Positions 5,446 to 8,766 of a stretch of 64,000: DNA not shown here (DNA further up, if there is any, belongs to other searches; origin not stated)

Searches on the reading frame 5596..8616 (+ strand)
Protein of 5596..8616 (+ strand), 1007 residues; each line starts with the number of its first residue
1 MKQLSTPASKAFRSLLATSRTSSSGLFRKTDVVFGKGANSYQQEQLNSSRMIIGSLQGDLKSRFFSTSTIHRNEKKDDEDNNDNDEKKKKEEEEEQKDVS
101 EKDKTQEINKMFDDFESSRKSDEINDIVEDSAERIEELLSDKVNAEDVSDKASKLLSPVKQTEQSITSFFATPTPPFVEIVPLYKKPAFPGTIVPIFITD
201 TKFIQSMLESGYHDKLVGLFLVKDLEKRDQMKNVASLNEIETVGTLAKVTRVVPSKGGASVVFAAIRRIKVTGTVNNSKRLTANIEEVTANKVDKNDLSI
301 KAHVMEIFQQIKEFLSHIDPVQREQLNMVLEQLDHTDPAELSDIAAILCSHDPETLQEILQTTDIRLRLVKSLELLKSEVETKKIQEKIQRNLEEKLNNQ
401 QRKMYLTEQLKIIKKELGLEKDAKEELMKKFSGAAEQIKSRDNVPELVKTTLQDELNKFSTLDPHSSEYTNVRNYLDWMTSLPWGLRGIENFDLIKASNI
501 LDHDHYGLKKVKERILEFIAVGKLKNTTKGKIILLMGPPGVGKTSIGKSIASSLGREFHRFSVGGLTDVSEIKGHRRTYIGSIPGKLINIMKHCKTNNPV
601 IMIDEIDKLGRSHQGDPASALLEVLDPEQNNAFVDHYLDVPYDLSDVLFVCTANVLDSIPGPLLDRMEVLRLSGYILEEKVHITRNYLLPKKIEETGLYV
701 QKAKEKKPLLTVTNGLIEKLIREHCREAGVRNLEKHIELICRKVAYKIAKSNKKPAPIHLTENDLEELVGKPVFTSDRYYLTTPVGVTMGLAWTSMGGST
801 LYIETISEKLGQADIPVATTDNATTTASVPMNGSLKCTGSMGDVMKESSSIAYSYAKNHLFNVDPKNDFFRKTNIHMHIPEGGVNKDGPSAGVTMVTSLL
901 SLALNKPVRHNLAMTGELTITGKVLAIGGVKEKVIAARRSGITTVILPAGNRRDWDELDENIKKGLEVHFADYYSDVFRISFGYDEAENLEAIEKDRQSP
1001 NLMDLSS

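Call 60: search_protein_families(library=pfam, proteins=[window:5596-8616:+], max_evalue=0.00001)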
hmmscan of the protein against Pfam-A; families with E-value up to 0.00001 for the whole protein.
window:5596-8616:+ (1007 aa): 7 families
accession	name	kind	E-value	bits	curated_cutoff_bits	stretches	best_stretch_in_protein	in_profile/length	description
PF05362.19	Lon_C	-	3.1e-69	233.1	21.1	1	760-980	2-201/205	Lon protease (S16) C-terminal proteolytic domain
PF02190.22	LON_substr_bdg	-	1.4e-30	107.1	28.7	1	179-377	3-199/200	ATP-dependent protease La (LON) substrate-binding domain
PF00004.35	AAA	-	2.3e-26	93.2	21.2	1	533-670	1-126/131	ATPase family associated with various cellular activities (AAA)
PF22667.2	Lon_lid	-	2.1e-15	56.5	27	1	707-754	7-55/57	Lon protease AAA+ ATPase lid domain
PF07728.20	AAA_5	-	1.7e-06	28.5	22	1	533-616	2-85/139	AAA domain (dynein-related subfamily)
PF05496.18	RuvB_N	-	2.4e-06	27.9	27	0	504-567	8-70/159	Holliday junction DNA helicase RuvB P-loop domain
PF13541.12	ChlI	-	4.1e-06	27.1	27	0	846-951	23-121/121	Subunit ChlI of Mg-chelatase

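Call 62: list_cluster_members(proteins=[window:5596-8616:+, window:8645-10363:-, window:46661-48832:+, window:44980-46548:+, window:41692-43509:-, window:58853-60238:+, window:34916-35968:+, window:33410-34657:-, window:22932-23903:-, P0001])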
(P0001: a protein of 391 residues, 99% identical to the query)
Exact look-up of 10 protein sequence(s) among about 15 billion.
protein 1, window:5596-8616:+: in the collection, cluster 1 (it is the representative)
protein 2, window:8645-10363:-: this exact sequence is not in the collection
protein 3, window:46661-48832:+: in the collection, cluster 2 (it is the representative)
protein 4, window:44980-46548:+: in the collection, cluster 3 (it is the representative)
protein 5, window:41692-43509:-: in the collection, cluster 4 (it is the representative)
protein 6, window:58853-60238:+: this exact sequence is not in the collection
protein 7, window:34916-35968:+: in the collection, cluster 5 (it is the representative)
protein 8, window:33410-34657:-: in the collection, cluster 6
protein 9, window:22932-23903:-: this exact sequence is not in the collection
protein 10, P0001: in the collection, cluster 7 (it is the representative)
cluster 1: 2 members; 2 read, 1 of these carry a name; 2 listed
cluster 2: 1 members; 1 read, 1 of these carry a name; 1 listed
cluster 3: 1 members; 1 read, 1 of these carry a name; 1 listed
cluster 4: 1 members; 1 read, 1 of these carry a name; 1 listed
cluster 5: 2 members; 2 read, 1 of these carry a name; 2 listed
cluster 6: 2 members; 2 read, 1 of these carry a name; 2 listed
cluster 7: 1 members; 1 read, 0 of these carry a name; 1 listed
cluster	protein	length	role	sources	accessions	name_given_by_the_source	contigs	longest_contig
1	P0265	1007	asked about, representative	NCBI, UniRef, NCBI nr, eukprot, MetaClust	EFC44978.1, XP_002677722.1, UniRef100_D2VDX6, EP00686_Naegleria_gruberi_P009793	lon protease [Naegleria gruberi] | Lon protease homolog n=1 Tax=Naegleria gruberi TaxID=5762 RepID=D2VDX6_NAEGR | XP_002677722.1 lon protease [Naegleria gruberi]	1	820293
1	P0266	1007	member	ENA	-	-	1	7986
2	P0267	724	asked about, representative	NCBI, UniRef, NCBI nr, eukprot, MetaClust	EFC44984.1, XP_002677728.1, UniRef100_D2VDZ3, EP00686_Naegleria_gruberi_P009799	spindle pole body protein spc97 [Naegleria gruberi] | Spindle pole body component n=1 Tax=Naegleria gruberi TaxID=5762 RepID=D2VDZ3_NAEGR | XP_002677728.1 spindle pole body protein spc97 [Naegleria gruberi strain NEG-M]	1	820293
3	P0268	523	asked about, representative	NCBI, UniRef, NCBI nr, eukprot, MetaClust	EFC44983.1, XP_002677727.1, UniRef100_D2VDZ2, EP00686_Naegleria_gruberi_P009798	hypothetical protein NAEGRDRAFT_88171 [Naegleria gruberi] | Uncharacterized protein n=1 Tax=Naegleria gruberi TaxID=5762 RepID=D2VDZ2_NAEGR | uncharacterized protein NAEGRDRAFT_88171 [Naegleria gruberi]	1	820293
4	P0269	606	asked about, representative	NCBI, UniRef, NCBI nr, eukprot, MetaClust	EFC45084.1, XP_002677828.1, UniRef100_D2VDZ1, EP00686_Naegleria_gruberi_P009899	cyclin-like F-box domain-containing protein [Naegleria gruberi] | Cyclin-like F-box domain-containing protein n=1 Tax=Naegleria gruberi TaxID=5762 ... | XP_002677828.1 cyclin-like F-box domain-containing protein [Naegleria gruberi strain ...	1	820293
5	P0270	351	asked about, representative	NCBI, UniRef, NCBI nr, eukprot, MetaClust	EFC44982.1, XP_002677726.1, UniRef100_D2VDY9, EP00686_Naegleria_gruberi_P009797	predicted protein [Naegleria gruberi] | Predicted protein n=1 Tax=Naegleria gruberi TaxID=5762 RepID=D2VDY9_NAEGR | uncharacterized protein NAEGRDRAFT_67091 [Naegleria gruberi]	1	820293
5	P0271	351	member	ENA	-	-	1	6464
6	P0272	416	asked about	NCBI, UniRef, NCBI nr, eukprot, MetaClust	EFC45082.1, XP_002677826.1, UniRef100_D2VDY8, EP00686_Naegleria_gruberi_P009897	predicted protein [Naegleria gruberi] | Predicted protein n=1 Tax=Naegleria gruberi TaxID=5762 RepID=D2VDY8_NAEGR | uncharacterized protein NAEGRDRAFT_67090 [Naegleria gruberi]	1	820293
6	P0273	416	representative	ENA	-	-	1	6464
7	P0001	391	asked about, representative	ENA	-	-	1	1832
